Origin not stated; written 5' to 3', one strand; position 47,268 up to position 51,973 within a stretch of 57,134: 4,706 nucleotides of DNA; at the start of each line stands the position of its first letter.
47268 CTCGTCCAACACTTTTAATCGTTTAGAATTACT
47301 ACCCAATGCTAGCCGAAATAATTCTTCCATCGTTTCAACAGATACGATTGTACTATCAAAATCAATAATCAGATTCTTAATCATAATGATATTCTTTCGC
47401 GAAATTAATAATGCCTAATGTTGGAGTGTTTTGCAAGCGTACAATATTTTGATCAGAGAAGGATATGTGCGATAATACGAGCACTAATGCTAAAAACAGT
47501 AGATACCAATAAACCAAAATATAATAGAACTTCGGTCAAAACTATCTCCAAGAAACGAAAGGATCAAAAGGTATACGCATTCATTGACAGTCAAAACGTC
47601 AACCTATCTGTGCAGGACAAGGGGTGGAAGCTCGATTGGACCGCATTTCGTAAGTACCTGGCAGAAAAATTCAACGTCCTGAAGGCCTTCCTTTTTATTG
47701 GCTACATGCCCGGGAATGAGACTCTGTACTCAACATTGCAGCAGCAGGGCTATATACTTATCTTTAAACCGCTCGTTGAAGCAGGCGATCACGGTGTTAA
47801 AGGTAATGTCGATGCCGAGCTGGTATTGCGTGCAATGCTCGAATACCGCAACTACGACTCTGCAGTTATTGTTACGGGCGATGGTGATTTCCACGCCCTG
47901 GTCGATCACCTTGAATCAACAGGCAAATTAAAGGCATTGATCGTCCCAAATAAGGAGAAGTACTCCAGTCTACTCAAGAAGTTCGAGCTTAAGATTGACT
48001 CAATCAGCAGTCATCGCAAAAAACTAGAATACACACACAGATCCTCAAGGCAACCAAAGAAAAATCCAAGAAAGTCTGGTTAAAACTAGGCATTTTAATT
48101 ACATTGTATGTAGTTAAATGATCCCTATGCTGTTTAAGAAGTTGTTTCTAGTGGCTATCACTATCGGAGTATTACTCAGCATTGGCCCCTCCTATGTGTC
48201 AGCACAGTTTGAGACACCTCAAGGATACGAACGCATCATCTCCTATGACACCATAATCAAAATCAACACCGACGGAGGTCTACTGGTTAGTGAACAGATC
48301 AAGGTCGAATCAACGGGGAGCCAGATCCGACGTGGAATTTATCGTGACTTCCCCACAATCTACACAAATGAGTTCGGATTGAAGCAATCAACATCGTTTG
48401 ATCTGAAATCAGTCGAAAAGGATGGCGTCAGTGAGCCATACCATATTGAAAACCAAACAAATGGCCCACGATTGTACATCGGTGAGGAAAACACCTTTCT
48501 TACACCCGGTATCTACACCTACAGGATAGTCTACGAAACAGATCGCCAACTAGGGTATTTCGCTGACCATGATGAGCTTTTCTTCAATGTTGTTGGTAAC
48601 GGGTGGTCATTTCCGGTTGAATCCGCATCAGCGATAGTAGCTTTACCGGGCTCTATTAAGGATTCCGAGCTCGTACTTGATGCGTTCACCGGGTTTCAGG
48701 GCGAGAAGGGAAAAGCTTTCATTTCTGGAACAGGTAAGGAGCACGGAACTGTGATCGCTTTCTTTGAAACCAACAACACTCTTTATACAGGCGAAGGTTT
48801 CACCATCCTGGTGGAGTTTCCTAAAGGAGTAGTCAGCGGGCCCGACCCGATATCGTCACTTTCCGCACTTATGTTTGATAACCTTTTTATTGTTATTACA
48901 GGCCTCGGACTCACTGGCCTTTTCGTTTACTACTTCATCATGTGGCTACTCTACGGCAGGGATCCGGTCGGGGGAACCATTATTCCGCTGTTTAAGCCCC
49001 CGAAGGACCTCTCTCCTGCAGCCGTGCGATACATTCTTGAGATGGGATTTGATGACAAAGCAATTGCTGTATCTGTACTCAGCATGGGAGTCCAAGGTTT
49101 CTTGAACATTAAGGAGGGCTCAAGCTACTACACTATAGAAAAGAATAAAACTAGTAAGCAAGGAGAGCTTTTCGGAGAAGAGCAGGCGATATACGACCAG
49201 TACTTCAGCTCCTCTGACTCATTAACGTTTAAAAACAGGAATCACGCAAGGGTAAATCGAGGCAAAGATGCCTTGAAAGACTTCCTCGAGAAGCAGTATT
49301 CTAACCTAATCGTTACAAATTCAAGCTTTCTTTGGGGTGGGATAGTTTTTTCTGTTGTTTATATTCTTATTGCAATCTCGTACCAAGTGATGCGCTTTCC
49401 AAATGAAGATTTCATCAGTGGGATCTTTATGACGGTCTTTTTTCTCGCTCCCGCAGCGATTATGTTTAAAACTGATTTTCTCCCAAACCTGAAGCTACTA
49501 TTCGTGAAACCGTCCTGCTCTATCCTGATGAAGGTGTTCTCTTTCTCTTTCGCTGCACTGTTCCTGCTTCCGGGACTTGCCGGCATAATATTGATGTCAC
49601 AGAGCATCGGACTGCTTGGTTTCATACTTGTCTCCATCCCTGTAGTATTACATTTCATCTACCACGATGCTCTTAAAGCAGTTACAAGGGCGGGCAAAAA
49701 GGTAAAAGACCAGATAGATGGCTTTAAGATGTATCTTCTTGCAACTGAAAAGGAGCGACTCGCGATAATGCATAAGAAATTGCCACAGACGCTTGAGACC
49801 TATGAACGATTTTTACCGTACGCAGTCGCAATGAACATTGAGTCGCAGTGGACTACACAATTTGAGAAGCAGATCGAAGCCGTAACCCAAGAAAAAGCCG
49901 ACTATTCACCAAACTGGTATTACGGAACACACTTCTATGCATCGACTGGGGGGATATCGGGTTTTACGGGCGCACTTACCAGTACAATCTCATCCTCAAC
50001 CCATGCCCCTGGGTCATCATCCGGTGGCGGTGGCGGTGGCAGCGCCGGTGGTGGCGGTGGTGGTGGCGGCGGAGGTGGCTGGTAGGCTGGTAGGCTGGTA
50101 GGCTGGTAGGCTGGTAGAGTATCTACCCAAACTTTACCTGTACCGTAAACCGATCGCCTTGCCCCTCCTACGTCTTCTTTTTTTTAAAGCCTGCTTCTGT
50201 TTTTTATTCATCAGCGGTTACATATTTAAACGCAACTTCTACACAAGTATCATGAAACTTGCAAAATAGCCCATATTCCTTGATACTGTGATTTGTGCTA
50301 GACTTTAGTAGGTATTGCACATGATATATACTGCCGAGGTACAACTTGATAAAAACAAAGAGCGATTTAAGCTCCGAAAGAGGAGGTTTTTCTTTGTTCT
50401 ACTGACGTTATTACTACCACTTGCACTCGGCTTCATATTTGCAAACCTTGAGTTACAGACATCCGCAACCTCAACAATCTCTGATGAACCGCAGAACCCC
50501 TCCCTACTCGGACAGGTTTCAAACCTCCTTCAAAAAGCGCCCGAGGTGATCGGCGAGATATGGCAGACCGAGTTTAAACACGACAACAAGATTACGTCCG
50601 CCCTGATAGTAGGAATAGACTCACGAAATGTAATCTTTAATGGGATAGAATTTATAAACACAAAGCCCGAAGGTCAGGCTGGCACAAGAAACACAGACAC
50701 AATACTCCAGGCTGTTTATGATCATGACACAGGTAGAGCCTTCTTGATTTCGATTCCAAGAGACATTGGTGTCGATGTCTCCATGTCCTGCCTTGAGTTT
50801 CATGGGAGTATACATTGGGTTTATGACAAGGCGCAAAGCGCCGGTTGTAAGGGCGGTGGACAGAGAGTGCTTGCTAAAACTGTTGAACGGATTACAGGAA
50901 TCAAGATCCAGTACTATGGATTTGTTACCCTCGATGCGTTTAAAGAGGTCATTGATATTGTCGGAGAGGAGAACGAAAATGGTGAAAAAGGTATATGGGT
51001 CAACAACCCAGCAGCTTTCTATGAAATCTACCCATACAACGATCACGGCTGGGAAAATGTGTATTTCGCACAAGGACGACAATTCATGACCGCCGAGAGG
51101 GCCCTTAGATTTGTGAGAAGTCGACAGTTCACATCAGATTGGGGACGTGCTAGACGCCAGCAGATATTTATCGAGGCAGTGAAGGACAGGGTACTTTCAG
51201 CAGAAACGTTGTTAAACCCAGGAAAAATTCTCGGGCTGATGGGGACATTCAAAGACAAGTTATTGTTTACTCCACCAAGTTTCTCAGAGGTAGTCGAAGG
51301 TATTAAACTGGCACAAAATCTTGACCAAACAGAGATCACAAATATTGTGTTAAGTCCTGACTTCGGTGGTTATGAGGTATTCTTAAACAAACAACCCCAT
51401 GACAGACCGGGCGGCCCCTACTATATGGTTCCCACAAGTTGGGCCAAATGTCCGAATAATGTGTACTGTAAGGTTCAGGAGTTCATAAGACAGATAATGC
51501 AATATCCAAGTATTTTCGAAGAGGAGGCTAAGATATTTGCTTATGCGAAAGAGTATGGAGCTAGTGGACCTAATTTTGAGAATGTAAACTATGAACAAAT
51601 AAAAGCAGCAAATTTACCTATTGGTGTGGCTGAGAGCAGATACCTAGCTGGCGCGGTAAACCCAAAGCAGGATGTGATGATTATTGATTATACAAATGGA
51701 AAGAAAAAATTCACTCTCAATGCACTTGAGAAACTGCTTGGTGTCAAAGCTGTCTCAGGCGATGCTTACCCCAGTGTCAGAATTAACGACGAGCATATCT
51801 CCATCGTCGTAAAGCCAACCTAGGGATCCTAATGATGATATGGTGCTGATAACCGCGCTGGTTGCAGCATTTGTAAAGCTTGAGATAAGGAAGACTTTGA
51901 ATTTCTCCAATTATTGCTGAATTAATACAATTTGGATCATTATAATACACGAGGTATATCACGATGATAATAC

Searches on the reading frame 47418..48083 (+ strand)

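Call 20: search_protein_families(library=pfam, proteins=[window:47418-48083:+], max_evalue=0.00001)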
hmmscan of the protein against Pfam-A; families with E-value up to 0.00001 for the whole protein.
window:47418-48083:+ (221 aa): 1 family
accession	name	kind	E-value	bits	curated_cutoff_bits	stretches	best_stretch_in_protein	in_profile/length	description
PF01936.24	NYN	-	3.5e-16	60.4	24.2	1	52-177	2-126/145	NYN domain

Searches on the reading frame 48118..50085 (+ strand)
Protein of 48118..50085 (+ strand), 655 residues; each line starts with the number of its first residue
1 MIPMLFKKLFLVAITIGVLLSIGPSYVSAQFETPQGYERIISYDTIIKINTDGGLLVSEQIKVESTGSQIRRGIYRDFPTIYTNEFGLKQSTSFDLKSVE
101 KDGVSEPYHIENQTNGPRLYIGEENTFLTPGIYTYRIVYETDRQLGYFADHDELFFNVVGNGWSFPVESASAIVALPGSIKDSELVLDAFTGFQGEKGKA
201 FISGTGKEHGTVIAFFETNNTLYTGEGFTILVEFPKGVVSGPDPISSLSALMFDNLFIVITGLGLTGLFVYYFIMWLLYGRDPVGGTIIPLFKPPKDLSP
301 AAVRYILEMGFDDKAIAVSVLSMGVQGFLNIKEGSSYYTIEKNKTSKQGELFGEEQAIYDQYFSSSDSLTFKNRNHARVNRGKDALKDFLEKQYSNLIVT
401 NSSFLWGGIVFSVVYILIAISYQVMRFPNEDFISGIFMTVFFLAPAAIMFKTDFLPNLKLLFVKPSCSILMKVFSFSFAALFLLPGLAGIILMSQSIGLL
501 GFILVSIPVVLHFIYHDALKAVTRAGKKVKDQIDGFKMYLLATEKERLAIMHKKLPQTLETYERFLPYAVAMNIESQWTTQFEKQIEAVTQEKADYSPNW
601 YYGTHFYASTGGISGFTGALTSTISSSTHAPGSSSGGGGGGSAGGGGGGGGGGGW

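Call 20: search_protein_families(library=pfam, proteins=[window:48118-50085:+], max_evalue=0.00001)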
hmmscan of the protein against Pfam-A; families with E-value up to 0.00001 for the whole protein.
window:48118-50085:+ (655 aa): 2 families
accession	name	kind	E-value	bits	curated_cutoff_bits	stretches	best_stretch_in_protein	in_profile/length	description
PF09972.14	DUF2207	-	8e-27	95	24.4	1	40-191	2-126/172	Predicted membrane protein (DUF2207) N-terminal domain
PF20990.2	DUF2207_C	-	1.5e-24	87.5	33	2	477-582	147-247/247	Predicted membrane protein (DUF2207) C-terminal domain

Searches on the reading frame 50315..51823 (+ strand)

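Call 20: search_protein_families(library=pfam, proteins=[window:50315-51823:+], max_evalue=0.00001)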
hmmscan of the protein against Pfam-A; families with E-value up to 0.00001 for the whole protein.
window:50315-51823:+ (502 aa): 1 family
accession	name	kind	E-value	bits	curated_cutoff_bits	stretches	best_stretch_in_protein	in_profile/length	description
PF03816.19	LytR_cpsA_psr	-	4.1e-25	89.1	24.6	1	126-293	1-148/150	LytR_cpsA_psr family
